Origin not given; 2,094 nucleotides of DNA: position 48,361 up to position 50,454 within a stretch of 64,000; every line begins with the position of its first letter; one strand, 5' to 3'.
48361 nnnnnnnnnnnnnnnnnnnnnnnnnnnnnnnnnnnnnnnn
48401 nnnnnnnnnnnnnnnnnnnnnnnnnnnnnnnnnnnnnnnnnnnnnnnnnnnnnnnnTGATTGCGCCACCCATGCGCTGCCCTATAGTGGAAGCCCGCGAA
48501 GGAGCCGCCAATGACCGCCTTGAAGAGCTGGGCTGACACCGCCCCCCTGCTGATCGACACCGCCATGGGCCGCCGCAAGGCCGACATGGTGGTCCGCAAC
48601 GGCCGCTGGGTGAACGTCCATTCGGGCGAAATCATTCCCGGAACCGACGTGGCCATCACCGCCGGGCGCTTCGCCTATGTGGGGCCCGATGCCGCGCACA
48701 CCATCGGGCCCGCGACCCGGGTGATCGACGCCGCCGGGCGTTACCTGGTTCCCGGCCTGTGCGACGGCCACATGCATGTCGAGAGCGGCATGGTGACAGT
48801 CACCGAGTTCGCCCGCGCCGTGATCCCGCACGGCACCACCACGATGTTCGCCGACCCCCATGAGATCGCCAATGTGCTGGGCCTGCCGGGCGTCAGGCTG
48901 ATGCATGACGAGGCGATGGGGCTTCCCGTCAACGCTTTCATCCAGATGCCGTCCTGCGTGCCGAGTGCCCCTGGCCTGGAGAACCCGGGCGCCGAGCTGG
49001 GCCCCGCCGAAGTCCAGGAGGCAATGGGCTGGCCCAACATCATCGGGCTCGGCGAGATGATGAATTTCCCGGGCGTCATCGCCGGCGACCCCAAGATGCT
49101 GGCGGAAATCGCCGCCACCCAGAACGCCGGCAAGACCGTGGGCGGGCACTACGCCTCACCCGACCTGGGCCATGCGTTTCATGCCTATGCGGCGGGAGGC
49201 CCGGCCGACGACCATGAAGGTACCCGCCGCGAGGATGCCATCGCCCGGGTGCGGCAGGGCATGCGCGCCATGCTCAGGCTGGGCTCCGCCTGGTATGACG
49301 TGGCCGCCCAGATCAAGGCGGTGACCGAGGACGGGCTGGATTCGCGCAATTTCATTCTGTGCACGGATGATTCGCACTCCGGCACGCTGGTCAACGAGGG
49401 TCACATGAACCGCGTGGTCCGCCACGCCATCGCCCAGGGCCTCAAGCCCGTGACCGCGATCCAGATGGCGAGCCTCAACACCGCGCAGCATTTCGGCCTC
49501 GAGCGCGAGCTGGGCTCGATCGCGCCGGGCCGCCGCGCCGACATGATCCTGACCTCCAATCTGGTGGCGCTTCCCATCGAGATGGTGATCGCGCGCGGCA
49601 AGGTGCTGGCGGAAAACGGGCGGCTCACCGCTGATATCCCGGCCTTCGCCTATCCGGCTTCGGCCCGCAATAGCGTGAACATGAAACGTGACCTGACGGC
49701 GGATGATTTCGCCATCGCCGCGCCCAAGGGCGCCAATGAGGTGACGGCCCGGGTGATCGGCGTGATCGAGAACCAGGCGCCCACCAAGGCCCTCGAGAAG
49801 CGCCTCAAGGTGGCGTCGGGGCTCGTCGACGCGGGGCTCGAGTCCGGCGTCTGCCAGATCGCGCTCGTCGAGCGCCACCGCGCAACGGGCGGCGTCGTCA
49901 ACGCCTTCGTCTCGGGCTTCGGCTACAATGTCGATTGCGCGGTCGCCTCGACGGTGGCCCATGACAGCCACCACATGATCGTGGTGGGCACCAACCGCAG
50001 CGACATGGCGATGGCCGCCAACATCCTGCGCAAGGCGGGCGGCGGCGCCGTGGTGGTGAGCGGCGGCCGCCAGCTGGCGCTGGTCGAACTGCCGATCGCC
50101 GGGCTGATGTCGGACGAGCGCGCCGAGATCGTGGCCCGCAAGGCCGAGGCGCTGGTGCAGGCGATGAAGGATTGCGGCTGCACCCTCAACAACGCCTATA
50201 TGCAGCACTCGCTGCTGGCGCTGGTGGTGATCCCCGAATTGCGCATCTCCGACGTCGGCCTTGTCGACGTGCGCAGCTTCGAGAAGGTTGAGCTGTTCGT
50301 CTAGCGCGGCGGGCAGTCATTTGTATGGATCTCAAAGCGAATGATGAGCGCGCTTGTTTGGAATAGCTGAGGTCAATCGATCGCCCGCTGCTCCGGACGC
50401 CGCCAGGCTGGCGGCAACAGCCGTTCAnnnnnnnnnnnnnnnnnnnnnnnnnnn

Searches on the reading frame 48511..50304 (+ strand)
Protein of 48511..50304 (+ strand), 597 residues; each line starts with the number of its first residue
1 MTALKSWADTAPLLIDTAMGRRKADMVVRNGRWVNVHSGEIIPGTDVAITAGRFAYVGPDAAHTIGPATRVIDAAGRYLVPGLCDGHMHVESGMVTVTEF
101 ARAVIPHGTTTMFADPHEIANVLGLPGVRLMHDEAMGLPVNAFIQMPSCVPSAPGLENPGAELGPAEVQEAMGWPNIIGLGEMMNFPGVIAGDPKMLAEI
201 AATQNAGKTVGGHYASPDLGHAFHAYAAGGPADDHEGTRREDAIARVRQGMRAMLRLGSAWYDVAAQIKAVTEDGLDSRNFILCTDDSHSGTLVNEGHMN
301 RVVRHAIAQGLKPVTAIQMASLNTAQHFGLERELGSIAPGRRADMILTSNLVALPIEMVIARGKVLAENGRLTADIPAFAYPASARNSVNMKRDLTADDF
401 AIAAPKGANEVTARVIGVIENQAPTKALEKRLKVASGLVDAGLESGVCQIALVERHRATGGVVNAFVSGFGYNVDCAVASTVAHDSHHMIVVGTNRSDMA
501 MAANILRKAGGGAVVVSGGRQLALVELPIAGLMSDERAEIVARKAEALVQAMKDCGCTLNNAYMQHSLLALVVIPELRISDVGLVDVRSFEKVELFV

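Call 45: search_protein_families(library=pfam, proteins=[window:48511-50304:+], max_evalue=0.00001)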
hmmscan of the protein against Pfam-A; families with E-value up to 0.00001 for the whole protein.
window:48511-50304:+ (597 aa): 3 families
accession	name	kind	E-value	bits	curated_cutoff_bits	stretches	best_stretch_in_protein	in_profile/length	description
PF13382.11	Adenine_deam_C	-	8.4e-58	194.9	27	1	424-591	3-169/169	Adenine deaminase C-terminal domain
PF01979.26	Amidohydro_1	-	1.8e-26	93.6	25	1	78-365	1-344/345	Amidohydrolase family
PF07969.17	Amidohydro_3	-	1.4e-12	48.3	29.7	0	70-100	1-31/472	Amidohydrolase family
